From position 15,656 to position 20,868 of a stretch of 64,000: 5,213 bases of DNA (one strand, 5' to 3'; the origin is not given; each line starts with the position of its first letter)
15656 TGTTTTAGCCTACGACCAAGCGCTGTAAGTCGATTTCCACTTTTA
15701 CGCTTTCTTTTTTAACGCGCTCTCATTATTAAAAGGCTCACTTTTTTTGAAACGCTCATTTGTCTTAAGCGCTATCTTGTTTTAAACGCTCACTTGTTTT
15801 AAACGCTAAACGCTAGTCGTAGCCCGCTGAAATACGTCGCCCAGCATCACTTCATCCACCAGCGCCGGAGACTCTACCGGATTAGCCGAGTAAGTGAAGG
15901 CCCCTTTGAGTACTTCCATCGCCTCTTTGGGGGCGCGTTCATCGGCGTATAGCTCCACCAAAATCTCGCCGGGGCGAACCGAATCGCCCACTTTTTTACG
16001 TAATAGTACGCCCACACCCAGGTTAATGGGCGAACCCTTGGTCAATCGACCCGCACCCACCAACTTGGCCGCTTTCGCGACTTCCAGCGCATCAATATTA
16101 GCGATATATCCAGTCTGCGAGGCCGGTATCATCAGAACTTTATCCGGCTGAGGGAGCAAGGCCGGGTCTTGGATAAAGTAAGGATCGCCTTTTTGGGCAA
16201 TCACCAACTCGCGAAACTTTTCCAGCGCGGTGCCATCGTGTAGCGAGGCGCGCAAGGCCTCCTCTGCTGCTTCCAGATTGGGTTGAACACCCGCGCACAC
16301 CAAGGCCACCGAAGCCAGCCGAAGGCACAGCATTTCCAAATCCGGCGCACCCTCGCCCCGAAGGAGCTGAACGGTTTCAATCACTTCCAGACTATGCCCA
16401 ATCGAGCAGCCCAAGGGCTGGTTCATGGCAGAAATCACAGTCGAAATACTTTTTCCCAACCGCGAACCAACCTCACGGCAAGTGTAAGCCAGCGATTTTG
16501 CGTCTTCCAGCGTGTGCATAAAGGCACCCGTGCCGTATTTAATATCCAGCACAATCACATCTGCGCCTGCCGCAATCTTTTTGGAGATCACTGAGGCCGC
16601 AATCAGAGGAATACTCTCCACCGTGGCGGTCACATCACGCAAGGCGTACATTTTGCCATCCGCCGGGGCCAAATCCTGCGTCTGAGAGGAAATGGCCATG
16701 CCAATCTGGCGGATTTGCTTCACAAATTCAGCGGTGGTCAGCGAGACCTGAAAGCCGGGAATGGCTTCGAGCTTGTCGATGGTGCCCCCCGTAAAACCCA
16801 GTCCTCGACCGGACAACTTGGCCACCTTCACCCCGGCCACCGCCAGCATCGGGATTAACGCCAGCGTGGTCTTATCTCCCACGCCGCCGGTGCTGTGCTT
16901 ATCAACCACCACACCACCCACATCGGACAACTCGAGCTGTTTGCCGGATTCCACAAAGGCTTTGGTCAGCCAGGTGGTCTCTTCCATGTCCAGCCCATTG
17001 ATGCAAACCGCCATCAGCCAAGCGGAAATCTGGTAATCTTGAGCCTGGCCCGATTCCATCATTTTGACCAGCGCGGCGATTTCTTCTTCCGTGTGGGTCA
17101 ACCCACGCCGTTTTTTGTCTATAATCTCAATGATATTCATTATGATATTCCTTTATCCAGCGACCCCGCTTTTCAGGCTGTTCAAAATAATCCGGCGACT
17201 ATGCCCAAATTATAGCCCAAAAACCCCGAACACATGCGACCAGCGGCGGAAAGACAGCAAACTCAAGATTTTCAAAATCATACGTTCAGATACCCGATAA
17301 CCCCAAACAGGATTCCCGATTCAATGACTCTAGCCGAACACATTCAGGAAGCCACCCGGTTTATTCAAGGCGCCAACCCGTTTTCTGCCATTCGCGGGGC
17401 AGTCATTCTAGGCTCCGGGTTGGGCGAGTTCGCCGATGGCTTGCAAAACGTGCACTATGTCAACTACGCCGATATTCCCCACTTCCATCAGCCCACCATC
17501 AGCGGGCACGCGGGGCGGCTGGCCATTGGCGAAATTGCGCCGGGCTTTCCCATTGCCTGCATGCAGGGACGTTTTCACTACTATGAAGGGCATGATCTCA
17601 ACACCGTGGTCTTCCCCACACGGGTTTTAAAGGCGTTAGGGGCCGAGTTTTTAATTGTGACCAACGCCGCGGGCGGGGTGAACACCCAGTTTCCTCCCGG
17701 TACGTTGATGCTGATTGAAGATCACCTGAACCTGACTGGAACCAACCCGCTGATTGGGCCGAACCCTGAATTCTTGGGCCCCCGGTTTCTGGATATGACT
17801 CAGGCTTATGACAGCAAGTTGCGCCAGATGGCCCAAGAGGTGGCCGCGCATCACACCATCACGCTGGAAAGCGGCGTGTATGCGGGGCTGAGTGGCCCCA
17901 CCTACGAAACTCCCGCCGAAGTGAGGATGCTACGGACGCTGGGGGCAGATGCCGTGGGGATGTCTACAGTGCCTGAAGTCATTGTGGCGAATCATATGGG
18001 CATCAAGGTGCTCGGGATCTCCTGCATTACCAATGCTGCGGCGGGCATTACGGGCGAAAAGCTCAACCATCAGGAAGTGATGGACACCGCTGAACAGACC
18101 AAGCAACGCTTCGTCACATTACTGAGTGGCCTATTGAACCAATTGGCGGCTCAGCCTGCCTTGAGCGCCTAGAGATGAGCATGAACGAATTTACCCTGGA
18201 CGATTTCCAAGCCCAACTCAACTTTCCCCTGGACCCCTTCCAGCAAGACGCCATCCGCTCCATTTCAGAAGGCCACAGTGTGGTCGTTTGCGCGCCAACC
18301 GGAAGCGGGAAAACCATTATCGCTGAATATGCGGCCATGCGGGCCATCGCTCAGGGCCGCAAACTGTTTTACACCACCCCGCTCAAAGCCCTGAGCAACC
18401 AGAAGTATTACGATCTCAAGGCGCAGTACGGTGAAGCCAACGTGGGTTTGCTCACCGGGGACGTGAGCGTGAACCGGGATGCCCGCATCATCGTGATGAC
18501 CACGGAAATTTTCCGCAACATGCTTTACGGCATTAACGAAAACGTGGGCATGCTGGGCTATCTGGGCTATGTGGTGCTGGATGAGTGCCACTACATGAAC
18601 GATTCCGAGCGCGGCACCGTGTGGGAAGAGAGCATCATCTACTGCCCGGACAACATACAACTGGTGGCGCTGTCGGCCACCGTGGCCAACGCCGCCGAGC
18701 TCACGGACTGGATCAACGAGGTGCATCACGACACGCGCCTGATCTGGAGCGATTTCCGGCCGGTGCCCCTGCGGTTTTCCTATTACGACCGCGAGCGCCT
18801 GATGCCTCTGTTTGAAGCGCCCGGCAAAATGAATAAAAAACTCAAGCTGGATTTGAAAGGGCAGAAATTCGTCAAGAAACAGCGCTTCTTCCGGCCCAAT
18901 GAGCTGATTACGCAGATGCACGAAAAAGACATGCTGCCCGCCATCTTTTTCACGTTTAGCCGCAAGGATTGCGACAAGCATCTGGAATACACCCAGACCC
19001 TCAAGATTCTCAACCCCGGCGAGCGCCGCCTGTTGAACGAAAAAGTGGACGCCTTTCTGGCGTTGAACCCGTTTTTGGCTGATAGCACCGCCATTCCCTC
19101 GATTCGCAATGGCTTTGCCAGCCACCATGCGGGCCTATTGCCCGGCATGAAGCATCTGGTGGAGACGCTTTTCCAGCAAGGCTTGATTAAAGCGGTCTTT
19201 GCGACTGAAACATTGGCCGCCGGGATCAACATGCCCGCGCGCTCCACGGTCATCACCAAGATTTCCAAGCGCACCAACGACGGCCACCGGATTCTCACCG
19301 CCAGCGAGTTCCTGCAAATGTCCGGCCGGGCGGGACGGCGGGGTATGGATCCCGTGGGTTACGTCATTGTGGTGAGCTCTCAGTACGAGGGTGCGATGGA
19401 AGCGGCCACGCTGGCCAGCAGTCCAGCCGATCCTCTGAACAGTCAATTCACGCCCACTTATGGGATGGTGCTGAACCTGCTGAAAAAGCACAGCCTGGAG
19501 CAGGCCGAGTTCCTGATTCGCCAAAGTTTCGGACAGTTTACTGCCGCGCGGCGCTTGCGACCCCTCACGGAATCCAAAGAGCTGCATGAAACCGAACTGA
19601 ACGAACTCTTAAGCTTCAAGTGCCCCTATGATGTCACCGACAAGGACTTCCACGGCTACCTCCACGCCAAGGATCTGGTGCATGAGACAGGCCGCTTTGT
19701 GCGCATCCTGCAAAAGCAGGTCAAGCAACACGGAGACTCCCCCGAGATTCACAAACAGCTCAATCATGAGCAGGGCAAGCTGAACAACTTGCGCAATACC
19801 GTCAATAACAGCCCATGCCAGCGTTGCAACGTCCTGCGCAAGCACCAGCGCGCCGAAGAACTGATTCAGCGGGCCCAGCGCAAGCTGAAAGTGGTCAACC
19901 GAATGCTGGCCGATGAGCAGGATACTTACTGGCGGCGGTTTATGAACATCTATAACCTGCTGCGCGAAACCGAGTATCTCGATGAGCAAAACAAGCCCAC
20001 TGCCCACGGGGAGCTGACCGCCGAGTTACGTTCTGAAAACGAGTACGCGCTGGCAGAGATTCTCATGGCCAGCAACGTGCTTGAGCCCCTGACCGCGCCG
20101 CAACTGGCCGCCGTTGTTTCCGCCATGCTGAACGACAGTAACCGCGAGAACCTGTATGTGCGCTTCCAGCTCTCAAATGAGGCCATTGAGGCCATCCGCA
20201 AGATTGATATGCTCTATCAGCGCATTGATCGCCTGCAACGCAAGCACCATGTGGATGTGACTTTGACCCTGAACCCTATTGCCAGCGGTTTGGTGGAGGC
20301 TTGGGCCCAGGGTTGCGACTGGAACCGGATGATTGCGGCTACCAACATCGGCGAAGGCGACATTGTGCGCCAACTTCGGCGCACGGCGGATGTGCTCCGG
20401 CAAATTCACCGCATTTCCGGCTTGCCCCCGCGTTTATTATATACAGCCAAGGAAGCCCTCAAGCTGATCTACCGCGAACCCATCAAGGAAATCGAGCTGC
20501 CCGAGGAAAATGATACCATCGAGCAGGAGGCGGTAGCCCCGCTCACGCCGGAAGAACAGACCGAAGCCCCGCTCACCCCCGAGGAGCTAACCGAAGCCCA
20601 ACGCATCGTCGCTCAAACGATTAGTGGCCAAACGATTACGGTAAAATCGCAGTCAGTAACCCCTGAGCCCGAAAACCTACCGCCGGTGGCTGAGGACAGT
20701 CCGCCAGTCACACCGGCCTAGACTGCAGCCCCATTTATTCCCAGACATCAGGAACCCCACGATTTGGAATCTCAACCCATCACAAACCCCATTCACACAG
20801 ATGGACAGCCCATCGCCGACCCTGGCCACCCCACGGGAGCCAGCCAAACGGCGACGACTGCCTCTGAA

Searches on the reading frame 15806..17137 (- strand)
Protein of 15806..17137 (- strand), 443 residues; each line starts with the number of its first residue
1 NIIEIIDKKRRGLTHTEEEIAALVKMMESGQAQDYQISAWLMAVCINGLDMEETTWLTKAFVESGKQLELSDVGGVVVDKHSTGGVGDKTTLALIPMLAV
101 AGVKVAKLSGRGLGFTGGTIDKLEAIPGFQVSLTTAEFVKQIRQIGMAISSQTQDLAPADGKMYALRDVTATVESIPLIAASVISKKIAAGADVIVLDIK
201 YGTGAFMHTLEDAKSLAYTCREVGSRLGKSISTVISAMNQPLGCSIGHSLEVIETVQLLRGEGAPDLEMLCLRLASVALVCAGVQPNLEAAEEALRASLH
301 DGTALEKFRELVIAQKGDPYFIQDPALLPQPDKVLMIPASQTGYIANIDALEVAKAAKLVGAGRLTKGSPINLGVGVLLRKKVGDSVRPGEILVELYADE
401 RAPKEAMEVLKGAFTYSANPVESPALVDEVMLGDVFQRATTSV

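Call 59: search_protein_families(library=pfam, proteins=[window:15806-17137:-], max_evalue=0.00001)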
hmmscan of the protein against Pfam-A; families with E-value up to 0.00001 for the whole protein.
window:15806-17137:- (443 aa): 3 families
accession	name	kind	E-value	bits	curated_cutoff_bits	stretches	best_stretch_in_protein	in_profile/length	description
PF00591.27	Glycos_transf_3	-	2.5e-38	132.6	27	1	76-305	3-253/253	Glycosyl transferase family, a/b domain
PF02885.22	Glycos_trans_3N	-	3.4e-19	68.8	26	1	4-65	2-63/63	Glycosyl transferase family, helical bundle domain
PF07831.19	PYNP_C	-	5.8e-18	64.8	27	1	344-416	1-74/75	Pyrimidine nucleoside phosphorylase C-terminal domain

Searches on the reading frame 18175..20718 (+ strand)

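Call 59: search_protein_families(library=pfam, proteins=[window:18175-20718:+], max_evalue=0.00001)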
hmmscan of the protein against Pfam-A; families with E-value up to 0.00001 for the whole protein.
window:18175-20718:+ (848 aa): 5 families
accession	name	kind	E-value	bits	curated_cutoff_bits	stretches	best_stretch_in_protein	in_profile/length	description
PF08148.17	DSHCT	-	2.1e-32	112.7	22.7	1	606-770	2-170/172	DSHCT (NUC185) domain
PF00270.35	DEAD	-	2.6e-30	105.8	26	1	21-173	2-164/167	DEAD/DEAH box helicase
PF04851.21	ResIII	-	3.1e-11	43.9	22.5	1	18-170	3-162/164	Type III restriction enzyme, res subunit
PF22527.2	DEXQc_Suv3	-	6.9e-09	35.9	27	1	36-158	16-122/154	DEXQ-box helicase domain of Suv3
PF00271.37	Helicase_C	-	2.4e-06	28.2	23.5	0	314-390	42-110/110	Helicase conserved C-terminal domain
